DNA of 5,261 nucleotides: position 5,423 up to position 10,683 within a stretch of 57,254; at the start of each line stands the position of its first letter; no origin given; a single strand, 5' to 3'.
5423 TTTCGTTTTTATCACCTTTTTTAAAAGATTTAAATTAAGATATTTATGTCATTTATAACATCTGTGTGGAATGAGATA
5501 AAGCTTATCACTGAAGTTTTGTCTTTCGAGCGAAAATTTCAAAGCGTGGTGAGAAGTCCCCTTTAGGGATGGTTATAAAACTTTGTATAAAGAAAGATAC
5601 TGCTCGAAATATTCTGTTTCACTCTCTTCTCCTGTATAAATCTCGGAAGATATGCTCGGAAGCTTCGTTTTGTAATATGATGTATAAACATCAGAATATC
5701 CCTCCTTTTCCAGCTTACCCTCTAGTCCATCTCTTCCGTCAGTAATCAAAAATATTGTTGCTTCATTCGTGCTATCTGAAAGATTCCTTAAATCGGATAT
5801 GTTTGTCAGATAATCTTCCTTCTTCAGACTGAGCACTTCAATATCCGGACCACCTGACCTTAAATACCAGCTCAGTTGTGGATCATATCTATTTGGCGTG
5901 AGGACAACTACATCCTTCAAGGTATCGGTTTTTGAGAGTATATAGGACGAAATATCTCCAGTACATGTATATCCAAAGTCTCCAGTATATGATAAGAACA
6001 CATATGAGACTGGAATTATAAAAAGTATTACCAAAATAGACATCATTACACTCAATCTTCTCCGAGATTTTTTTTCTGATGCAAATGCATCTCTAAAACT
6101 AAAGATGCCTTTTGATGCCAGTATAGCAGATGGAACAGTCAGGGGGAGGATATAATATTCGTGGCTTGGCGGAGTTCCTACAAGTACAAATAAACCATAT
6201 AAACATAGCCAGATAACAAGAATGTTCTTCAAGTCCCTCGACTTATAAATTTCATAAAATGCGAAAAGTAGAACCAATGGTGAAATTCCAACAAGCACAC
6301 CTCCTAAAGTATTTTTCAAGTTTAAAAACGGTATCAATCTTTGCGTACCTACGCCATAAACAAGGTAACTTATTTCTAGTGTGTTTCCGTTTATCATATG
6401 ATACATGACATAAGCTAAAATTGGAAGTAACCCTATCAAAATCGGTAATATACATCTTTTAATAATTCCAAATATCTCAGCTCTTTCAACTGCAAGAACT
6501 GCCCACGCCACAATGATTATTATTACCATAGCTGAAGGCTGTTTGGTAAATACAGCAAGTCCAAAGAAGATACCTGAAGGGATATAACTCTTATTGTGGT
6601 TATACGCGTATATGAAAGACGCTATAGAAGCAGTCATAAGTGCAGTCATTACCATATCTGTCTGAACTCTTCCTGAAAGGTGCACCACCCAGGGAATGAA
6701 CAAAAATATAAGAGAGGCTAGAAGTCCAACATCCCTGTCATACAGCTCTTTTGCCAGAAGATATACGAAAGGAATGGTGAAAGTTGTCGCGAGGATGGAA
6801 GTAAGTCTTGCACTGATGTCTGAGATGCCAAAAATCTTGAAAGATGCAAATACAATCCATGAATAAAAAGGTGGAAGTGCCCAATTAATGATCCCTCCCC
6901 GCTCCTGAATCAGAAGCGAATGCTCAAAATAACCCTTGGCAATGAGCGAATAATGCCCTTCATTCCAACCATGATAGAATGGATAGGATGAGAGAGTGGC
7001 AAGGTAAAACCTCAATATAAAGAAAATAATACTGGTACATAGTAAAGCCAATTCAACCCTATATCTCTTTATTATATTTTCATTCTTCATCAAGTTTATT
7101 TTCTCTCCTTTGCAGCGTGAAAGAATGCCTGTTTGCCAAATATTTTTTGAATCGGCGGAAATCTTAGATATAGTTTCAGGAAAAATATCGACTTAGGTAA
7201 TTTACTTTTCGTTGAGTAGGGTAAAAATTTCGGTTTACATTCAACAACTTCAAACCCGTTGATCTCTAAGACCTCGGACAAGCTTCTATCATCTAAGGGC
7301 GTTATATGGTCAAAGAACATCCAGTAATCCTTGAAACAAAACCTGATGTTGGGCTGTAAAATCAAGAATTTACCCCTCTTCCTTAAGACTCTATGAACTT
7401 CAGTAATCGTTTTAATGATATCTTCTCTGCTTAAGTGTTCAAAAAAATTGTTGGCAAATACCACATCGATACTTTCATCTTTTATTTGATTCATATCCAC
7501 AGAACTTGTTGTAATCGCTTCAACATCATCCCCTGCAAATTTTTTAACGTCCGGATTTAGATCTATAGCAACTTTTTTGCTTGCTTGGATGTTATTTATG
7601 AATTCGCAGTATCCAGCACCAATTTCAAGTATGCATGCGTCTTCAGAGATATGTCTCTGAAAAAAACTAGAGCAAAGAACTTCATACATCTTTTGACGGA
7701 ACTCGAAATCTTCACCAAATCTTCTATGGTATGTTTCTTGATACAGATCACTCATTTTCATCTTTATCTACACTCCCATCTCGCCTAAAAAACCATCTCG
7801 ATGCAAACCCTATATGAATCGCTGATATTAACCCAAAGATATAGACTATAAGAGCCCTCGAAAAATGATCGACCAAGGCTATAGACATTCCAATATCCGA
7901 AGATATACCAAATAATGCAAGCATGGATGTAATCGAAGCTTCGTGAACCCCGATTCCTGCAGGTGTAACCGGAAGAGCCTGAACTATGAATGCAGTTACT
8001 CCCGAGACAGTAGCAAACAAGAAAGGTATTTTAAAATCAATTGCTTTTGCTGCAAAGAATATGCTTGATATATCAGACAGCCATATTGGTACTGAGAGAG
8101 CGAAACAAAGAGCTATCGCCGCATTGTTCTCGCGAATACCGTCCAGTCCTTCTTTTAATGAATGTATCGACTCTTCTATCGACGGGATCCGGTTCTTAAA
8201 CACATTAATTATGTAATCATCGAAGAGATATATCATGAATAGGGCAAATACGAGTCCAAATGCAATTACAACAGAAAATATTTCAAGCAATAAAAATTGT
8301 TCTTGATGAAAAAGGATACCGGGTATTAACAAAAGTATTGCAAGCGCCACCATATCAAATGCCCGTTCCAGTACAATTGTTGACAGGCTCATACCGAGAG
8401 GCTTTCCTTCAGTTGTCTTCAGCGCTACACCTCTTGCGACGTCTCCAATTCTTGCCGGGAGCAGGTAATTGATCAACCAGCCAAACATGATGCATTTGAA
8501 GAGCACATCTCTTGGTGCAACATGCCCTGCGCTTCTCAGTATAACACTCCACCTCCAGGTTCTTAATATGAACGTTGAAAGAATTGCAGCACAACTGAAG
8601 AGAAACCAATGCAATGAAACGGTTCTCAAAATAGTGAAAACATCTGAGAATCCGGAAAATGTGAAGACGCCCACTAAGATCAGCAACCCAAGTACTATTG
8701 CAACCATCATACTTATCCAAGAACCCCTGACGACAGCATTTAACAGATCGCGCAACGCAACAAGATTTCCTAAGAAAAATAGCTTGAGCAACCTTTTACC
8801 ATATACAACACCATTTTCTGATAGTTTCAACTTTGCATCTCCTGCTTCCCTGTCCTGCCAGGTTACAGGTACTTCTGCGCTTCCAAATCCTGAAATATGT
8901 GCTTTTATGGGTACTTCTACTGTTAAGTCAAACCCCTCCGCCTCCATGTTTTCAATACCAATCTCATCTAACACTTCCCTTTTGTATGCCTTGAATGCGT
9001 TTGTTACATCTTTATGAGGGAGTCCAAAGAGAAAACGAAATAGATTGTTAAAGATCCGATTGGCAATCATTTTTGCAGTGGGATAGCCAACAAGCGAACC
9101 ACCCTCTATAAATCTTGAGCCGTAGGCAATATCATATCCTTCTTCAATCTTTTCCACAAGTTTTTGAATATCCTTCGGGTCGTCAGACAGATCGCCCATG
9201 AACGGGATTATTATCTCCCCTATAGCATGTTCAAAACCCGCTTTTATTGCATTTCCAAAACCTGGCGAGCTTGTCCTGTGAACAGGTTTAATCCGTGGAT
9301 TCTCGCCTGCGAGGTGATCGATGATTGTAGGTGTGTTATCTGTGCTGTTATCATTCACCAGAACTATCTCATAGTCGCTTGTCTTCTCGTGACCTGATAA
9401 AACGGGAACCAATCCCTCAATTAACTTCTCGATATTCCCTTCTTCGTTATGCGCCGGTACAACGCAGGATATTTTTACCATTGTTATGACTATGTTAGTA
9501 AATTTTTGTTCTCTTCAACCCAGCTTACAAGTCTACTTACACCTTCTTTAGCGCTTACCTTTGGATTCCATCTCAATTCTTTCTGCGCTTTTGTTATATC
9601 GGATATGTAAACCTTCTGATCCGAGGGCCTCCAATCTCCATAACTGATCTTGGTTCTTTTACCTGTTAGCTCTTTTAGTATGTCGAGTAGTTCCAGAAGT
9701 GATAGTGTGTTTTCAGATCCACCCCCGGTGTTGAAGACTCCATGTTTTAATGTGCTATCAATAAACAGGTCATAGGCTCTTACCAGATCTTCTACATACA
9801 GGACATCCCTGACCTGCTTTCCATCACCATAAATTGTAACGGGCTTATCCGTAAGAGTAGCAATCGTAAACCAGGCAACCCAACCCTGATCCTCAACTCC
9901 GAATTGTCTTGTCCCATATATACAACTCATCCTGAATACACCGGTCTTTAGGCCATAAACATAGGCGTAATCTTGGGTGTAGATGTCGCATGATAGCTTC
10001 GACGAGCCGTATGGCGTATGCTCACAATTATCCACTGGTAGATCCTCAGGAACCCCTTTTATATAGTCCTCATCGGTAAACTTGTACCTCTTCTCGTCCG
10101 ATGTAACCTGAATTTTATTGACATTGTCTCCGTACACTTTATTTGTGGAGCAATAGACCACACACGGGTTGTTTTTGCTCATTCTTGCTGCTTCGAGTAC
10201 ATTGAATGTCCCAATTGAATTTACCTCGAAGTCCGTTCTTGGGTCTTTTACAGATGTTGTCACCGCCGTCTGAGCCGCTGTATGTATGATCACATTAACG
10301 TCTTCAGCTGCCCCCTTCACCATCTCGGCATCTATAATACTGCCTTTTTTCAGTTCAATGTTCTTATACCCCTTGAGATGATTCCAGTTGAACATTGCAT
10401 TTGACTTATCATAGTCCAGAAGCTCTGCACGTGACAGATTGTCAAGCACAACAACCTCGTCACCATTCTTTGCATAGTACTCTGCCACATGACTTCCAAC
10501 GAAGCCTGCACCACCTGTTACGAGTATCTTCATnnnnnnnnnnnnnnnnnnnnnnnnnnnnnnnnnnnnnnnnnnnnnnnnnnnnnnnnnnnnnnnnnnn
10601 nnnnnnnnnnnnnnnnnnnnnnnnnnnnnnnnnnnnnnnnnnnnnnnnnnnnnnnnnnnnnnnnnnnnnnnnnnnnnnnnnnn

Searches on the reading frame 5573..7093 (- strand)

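Call 93: search_protein_families(library=pfam, proteins=[window:5573-7093:-], max_evalue=0.00001)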
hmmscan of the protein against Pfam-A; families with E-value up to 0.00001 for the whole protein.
window:5573-7093:- (506 aa): 2 families
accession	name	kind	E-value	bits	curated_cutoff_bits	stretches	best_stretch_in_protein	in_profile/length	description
PF13231.12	PMT_2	-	4.1e-20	73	26.1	1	74-226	3-155/160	Dolichyl-phosphate-mannose-protein mannosyltransferase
PF02366.24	PMT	-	2.9e-11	43.9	22.7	1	73-200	62-199/245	Dolichyl-phosphate-mannose-protein mannosyltransferase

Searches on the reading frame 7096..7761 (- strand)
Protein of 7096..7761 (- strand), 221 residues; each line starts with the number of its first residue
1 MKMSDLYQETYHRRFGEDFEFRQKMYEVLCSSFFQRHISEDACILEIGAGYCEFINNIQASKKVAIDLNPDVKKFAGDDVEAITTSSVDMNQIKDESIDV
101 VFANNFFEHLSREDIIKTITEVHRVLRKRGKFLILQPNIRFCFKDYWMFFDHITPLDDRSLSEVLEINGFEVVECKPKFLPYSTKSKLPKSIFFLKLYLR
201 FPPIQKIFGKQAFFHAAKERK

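Call 93: search_protein_families(library=pfam, proteins=[window:7096-7761:-], max_evalue=0.00001)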
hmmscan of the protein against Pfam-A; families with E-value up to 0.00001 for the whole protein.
window:7096-7761:- (221 aa): 4 families
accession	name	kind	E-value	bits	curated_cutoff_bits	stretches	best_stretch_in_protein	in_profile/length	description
PF08241.18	Methyltransf_11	-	4.9e-12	46.8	21.2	1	45-134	1-95/95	Methyltransferase domain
PF13489.12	Methyltransf_23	-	2.6e-10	40.7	27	1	34-174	17-163/164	Methyltransferase domain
PF13649.12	Methyltransf_25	-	4.1e-09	37.4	27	1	44-130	1-97/97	Methyltransferase domain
PF08242.18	Methyltransf_12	-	4.5e-08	34.2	30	1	45-132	1-98/98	Methyltransferase domain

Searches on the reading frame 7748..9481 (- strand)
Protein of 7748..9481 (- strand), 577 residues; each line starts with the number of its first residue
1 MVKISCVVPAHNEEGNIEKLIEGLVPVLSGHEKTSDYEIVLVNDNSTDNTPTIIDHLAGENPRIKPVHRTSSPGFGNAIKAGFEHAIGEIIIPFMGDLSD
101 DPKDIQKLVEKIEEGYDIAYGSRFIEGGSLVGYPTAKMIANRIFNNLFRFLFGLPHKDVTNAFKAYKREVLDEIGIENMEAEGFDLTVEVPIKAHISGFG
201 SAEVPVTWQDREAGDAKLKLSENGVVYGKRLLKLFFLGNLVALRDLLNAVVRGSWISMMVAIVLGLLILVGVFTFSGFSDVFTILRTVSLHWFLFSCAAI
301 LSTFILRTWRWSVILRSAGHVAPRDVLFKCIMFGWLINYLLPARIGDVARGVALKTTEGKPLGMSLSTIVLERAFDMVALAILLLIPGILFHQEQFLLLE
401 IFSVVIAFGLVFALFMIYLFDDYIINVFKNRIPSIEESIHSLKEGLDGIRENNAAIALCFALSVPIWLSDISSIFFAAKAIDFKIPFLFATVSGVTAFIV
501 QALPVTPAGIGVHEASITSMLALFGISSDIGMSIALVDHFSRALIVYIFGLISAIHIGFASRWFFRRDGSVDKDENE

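Call 93: search_protein_families(library=pfam, proteins=[window:7748-9481:-], max_evalue=0.00001)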
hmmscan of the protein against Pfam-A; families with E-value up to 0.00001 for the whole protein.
window:7748-9481:- (577 aa): 2 families
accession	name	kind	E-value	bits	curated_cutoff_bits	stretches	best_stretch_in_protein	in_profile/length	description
PF03706.18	LPG_synthase_TM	-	2.7e-54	185.1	33.4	1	262-550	1-302/302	Lysylphosphatidylglycerol synthase TM region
PF00535.33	Glycos_transf_2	-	6.5e-32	111.2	23.3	1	5-175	1-168/168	Glycosyl transferase family 2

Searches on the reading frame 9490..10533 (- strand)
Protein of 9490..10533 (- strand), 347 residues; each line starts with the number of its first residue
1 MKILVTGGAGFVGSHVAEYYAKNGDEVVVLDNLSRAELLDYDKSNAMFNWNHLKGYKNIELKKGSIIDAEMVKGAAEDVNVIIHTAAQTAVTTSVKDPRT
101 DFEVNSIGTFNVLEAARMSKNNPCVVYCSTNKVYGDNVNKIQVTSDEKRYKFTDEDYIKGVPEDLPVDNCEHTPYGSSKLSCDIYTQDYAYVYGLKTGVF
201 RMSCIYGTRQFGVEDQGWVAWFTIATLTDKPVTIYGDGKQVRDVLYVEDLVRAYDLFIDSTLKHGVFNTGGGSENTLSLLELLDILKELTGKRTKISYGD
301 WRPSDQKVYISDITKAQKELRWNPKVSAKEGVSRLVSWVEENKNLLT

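Call 93: search_protein_families(library=pfam, proteins=[window:9490-10533:-], max_evalue=0.00001)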
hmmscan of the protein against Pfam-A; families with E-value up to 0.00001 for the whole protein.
window:9490-10533:- (347 aa): 6 families
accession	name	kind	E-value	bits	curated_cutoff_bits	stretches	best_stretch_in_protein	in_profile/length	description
PF16363.11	GDP_Man_Dehyd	-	4.1e-45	155.1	27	1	4-334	1-331/332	GDP-mannose 4,6 dehydratase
PF01370.27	Epimerase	-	2e-42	145.7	20.9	1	3-269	1-239/240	NAD dependent epimerase/dehydratase family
PF01073.25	3Beta_HSD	-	2.6e-18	66.5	22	1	4-151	1-138/280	3-beta hydroxysteroid dehydrogenase/isomerase family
PF07993.18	NAD_binding_4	-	5.2e-14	52.5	20.1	1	67-218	77-220/258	Male sterility protein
PF04321.23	RmlD_sub_bind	-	1e-11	44.9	27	1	1-208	1-154/287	RmlD substrate binding domain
PF02719.21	Polysacc_synt_2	-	1.6e-10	41.1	20.2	1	3-133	1-131/293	Polysaccharide biosynthesis protein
